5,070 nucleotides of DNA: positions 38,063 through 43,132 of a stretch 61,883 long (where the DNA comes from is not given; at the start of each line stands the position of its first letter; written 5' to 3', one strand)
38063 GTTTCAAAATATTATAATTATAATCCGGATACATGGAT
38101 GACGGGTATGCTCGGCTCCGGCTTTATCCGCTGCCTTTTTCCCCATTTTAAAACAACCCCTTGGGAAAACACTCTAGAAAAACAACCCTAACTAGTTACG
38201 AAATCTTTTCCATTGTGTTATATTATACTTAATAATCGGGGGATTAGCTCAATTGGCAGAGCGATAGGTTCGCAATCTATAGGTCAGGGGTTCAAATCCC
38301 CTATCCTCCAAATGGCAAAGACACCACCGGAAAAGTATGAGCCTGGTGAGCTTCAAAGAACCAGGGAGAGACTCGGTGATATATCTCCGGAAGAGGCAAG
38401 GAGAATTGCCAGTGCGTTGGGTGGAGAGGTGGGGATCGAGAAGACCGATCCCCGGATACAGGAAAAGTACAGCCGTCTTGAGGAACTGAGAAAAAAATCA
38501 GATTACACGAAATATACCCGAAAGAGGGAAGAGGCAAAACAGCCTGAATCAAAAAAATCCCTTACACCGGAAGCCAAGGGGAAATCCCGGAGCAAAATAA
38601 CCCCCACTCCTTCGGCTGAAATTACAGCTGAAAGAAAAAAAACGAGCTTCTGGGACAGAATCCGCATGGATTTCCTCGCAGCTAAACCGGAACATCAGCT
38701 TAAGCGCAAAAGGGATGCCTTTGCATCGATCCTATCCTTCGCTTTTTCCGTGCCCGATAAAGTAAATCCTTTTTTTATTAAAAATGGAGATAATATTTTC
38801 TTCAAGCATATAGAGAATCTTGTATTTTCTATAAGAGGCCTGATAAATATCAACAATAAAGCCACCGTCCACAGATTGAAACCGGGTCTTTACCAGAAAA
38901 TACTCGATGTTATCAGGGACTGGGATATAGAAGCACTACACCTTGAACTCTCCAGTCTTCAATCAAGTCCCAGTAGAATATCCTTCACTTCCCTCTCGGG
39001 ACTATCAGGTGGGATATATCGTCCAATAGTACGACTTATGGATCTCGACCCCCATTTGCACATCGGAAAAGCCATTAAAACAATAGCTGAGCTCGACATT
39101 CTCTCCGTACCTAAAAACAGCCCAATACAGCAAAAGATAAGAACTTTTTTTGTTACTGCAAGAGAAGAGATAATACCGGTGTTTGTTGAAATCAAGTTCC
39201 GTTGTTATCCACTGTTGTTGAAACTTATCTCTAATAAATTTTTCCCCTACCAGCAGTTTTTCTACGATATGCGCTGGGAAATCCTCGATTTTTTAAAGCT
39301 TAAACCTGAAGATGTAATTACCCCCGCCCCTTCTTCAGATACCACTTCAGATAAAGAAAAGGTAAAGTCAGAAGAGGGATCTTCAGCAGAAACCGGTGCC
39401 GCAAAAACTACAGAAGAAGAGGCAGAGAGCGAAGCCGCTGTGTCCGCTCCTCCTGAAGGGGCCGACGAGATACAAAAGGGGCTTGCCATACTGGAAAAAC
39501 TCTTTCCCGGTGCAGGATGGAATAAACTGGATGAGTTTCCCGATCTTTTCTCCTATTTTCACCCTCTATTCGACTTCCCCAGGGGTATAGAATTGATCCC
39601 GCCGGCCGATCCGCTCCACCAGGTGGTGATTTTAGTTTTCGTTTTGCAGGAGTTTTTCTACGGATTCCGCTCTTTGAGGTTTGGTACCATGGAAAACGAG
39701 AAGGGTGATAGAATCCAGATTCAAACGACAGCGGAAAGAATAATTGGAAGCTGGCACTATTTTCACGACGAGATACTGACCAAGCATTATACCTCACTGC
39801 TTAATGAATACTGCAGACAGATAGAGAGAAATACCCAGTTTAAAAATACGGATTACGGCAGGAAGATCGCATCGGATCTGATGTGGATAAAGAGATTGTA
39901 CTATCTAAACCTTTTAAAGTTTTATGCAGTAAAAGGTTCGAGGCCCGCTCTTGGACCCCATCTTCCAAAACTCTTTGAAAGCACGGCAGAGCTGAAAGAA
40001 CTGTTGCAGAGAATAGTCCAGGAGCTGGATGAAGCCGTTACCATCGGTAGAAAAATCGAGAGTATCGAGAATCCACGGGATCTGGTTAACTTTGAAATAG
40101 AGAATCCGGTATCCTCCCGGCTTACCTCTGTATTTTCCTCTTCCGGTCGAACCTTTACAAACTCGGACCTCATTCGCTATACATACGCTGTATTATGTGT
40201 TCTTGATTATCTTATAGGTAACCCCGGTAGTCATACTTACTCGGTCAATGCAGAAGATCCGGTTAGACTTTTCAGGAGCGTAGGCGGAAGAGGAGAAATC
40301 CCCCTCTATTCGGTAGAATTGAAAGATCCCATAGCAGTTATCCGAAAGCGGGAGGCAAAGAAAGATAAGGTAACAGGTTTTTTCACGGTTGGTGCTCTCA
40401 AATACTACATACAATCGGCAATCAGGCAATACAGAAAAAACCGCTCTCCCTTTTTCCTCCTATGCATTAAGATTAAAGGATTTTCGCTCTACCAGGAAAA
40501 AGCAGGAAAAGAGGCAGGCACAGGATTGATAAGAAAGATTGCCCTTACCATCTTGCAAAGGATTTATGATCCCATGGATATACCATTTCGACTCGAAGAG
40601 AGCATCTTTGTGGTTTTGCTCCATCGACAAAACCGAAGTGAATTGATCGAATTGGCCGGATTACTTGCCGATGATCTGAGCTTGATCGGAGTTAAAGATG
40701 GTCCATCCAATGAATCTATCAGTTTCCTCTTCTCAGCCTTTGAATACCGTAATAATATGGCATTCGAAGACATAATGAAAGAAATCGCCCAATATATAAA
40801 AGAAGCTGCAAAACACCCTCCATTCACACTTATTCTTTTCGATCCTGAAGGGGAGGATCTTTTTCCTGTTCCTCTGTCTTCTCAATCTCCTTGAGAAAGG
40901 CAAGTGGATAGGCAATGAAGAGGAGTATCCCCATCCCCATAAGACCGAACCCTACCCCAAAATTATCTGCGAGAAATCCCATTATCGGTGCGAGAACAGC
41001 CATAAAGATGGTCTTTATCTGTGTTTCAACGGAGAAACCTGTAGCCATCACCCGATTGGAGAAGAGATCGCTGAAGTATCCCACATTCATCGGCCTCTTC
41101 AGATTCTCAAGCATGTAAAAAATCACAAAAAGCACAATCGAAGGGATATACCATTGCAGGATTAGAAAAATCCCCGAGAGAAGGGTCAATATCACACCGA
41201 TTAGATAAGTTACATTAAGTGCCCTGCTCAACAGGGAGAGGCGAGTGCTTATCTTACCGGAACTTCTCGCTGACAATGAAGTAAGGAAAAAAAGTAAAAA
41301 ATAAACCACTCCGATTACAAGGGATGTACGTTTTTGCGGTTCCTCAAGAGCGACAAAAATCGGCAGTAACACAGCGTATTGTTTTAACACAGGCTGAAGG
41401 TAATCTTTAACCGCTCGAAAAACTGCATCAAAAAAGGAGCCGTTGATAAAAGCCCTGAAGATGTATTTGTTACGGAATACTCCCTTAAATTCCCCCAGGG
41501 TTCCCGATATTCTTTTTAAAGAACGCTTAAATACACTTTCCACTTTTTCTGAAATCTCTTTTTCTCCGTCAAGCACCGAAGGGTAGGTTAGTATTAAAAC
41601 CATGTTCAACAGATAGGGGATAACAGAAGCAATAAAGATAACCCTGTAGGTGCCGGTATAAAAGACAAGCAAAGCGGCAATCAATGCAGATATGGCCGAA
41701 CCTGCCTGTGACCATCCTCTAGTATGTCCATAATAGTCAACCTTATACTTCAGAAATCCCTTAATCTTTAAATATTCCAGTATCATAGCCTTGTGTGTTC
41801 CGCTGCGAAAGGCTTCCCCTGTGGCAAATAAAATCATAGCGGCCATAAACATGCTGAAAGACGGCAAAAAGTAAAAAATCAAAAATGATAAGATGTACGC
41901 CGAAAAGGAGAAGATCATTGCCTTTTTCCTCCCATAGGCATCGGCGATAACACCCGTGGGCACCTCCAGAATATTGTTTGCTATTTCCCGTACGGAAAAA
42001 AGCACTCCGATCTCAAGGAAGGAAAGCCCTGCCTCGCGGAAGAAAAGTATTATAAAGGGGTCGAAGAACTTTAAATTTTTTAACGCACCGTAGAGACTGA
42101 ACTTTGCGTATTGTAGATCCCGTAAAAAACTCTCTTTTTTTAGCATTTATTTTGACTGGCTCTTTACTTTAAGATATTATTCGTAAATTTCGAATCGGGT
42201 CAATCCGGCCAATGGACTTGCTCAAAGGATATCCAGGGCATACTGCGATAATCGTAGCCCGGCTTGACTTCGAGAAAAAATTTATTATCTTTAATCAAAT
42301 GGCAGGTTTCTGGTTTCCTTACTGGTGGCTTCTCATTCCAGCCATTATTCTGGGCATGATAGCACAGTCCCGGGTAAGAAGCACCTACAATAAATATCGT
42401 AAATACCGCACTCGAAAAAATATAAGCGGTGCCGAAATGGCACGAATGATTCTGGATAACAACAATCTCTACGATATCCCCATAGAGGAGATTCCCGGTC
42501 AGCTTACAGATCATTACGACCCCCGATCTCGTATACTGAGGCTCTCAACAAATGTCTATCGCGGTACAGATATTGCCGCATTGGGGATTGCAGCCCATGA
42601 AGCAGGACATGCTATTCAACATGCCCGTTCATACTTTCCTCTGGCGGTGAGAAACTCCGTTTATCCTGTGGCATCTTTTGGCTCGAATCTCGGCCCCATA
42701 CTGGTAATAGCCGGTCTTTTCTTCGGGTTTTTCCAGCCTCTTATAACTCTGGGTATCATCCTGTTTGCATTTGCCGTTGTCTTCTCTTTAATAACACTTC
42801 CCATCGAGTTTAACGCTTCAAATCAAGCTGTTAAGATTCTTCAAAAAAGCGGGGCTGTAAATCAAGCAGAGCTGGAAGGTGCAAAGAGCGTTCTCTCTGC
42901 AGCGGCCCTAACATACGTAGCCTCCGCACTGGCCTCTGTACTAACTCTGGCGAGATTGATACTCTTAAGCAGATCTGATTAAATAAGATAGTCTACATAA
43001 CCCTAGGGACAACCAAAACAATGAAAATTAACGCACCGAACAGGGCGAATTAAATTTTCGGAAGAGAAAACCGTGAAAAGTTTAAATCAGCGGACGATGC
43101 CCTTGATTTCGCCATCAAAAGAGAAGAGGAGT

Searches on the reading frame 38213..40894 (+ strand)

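Call 35: search_protein_families(library=pfam, proteins=[window:38213-40894:+])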
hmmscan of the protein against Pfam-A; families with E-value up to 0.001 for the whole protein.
window:38213-40894:+ (893 aa): 1 family
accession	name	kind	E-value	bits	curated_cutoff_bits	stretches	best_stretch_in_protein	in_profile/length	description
PF00990.26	GGDEF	-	7.5e-10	39.2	23.8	1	716-866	2-155/161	Diguanylate cyclase, GGDEF domain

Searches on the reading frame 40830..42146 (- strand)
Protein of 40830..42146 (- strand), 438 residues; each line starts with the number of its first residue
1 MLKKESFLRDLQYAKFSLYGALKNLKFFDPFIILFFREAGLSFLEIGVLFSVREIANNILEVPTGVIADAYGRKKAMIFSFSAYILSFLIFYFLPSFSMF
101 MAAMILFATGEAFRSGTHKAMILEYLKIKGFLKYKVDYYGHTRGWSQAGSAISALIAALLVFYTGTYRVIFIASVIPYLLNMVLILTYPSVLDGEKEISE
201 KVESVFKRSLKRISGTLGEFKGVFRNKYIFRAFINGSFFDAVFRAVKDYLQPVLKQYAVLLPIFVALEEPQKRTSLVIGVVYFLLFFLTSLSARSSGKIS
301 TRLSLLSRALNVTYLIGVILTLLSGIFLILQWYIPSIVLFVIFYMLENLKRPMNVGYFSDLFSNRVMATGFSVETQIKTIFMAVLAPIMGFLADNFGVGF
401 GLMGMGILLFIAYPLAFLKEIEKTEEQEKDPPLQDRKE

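Call 35: search_protein_families(library=pfam, proteins=[window:40830-42146:-])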
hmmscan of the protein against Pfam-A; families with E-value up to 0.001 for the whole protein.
window:40830-42146:- (438 aa): 3 families
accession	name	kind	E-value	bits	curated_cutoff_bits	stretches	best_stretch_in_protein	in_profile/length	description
PF07690.21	MFS_1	-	9.6e-22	77.8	33.4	1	28-371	15-332/347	Major Facilitator Superfamily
PF12832.13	MFS_1_like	-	1.9e-11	44.1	25.2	1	27-256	17-241/373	MFS_1 like family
PF05977.19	MFS_3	-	0.00025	20.1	27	0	59-210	60-211/524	Transmembrane secretion effector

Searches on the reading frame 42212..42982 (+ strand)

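Call 36: search_protein_families(library=pfam, proteins=[window:42212-42982:+])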
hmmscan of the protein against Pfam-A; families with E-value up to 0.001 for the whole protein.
window:42212-42982:+ (256 aa): 1 family
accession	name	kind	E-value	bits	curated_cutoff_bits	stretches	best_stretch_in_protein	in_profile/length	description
PF04298.18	Zn_peptidase_2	-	5.7e-89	297.8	27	1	37-253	1-217/218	Putative neutral zinc metallopeptidase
